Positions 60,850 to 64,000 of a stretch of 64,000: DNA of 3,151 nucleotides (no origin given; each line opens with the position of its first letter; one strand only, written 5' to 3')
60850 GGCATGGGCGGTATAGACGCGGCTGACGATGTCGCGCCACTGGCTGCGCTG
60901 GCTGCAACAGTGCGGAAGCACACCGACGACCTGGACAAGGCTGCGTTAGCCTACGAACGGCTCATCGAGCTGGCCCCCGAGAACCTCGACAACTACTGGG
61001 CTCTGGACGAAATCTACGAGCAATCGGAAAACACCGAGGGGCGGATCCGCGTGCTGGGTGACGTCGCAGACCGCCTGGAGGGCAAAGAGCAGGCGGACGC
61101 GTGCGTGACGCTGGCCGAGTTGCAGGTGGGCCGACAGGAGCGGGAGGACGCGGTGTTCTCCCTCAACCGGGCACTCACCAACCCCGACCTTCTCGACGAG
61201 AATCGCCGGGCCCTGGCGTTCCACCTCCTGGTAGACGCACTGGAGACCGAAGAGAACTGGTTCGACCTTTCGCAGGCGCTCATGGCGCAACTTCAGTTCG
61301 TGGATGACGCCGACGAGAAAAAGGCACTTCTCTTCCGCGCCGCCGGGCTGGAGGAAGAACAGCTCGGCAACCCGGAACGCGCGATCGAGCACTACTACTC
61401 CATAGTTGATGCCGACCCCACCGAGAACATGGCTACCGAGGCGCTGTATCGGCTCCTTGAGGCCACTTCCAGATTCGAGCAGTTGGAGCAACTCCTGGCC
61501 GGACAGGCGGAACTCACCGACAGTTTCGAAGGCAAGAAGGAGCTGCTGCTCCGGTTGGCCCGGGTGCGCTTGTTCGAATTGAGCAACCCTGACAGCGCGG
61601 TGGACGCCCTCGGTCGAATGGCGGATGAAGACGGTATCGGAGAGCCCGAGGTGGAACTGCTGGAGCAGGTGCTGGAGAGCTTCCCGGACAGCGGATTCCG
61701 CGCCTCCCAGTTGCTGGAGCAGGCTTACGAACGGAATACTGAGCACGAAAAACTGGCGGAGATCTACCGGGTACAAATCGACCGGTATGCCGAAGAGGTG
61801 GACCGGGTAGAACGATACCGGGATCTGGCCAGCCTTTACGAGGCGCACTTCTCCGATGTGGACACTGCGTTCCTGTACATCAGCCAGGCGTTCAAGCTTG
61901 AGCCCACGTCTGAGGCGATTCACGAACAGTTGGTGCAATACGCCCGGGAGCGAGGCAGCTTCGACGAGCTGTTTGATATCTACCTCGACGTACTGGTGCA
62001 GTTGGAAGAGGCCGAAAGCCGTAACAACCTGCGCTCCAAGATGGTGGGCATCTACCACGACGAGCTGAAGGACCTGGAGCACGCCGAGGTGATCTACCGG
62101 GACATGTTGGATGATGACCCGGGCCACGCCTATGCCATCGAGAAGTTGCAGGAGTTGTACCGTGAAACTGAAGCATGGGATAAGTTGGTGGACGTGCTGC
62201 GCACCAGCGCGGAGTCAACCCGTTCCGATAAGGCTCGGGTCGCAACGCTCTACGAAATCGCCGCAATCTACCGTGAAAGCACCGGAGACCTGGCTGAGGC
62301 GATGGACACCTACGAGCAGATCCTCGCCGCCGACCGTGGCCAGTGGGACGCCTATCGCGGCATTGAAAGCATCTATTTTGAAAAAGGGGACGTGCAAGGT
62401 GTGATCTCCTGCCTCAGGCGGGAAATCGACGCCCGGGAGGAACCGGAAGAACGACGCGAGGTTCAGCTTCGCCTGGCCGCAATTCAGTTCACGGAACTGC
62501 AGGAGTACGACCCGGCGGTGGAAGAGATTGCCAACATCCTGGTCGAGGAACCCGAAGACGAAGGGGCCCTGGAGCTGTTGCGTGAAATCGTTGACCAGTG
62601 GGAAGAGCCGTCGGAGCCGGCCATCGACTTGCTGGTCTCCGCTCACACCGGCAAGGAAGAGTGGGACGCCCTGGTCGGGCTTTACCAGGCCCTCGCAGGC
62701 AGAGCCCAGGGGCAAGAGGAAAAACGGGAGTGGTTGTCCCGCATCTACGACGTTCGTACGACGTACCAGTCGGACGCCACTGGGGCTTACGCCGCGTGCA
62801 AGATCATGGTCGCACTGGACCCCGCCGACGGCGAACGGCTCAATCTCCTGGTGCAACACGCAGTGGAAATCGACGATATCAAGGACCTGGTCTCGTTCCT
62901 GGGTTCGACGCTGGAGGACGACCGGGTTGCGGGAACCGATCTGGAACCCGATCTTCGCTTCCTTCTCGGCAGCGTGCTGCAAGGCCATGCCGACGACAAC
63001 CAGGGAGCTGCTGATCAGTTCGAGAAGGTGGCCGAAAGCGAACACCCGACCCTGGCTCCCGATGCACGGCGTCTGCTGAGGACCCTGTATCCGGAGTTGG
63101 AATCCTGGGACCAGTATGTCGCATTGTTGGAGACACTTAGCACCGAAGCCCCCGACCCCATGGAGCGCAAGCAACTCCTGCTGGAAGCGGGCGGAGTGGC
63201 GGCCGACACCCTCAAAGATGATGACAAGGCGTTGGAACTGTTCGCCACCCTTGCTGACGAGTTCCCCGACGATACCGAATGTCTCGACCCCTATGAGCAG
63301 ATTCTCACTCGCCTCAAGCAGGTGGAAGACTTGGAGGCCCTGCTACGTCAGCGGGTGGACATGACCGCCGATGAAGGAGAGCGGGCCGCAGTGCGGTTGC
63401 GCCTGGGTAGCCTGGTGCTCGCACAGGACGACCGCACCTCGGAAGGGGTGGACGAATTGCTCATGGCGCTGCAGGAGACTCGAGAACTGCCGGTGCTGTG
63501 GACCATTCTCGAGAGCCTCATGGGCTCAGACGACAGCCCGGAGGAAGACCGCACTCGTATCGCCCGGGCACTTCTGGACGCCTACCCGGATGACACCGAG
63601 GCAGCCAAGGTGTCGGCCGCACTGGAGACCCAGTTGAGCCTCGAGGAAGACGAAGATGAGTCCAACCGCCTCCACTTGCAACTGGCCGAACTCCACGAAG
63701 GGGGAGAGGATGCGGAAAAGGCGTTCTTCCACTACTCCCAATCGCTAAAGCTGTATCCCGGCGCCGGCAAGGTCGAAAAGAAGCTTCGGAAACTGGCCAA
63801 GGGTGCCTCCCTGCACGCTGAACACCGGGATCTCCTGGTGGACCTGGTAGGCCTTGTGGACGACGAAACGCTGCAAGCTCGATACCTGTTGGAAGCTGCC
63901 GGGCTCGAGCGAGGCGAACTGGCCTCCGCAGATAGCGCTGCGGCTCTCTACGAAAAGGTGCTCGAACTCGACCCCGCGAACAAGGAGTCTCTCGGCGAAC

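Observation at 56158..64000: Giant acidic TPR-like ORF (>2600 aa) missing from the ORF track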

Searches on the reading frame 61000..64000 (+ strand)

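Call 10: find_related_loci(query=window:61000-64000:+, collection=genome_contigs, flank=10000)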
Query window:61000-64000:+ (1000 aa) in genome_contigs; peptide patterns used: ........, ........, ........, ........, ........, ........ (x = any residue, [..] = any of these).
319 stretches matched a pattern; 4 encode a relative of the query (tblastn E <= 1e-3); 4 distinct loci.
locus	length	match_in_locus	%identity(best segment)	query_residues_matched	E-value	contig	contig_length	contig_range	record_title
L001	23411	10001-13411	53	1-999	0e+0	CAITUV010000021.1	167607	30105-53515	MAG: uncultured Myxococcales bacterium isolate LaPlata_bin-3248 genome assembly, contig: bin-3248:21/88, whole genome sh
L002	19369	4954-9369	54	1-999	0e+0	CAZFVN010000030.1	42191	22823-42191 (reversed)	MAG TPA_asm: uncultured Myxococcales bacterium isolate SRP077602_co5_559 genome assembly, contig: NODE_4388_length_42191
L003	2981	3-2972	54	84-999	0e+0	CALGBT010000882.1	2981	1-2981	MAG TPA_asm: uncultured proteobacterium isolate ERR2206791_bin.31_CONCOCT_v1.1_MAG genome assembly, contig: ERZ890953.12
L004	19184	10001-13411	53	1-999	0e+0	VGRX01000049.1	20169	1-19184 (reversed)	MAG: Deltaproteobacteria bacterium isolate K_DeepCast_100m_m2_324 K_DeepCast_100m_m2_324_Ga0194127_10003468, whole genom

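Call 19: search_protein_families(library=pfam, proteins=[L002:11907-13355:-, L002:13267-15183:+, L002:15171-16061:+, L002:16058-18016:+, L002:18060-18605:+, L001:1797-2654:+, L001:2673-3641:+, L001:3604-5016:+, L001:16976-18286:-, L001:34-909:+], max_evalue=0.001)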
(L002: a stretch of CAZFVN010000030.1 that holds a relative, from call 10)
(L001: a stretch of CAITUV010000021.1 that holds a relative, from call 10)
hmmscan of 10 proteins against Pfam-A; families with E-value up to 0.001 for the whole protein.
L002:11907-13355:- (482 aa): 0 families

L002:13267-15183:+ (638 aa): 0 families

L002:15171-16061:+ (296 aa): 1 family
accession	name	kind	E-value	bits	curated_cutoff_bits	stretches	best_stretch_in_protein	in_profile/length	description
PF00849.27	PseudoU_synth_2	-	5.8e-25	88.7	26.8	1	91-235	2-151/152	RNA pseudouridylate synthase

L002:16058-18016:+ (652 aa): 0 families

L002:18060-18605:+ (181 aa): 0 families

L001:1797-2654:+ (285 aa): 1 family
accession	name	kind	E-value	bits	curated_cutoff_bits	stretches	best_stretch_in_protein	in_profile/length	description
PF01875.22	Memo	-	1.1e-34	120.3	27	1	7-284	3-269/269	Memo-like protein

L001:2673-3641:+ (322 aa): 2 families
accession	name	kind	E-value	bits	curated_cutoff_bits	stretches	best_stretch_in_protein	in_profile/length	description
PF00483.29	NTP_transferase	-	3.2e-19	69.9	21.2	1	7-235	2-242/245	Nucleotidyl transferase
PF12804.13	NTP_transf_3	-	1.9e-09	38.3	27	1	7-130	1-112/160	MobA-like NTP transferase domain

L001:3604-5016:+ (470 aa): 0 families

L001:16976-18286:- (436 aa): 0 families

L001:34-909:+ (291 aa): 0 families

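Call 20: search_protein_families(library=ncbifam, proteins=[L002:11907-13355:-, L002:13267-15183:+, L002:16058-18016:+, L002:18060-18605:+, L001:3604-5016:+, L001:16976-18286:-, L001:19156-20229:+, L001:21186-23300:+], max_evalue=0.01)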
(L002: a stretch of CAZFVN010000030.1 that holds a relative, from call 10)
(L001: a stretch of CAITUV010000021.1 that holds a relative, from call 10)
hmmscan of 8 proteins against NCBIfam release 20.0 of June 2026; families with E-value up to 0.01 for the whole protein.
L002:11907-13355:- (482 aa): 0 families

L002:13267-15183:+ (638 aa): 0 families

L002:16058-18016:+ (652 aa): 0 families

L002:18060-18605:+ (181 aa): 0 families

L001:3604-5016:+ (470 aa): 0 families

L001:16976-18286:- (436 aa): 0 families

L001:19156-20229:+ (357 aa): 0 families

L001:21186-23300:+ (704 aa): 0 families
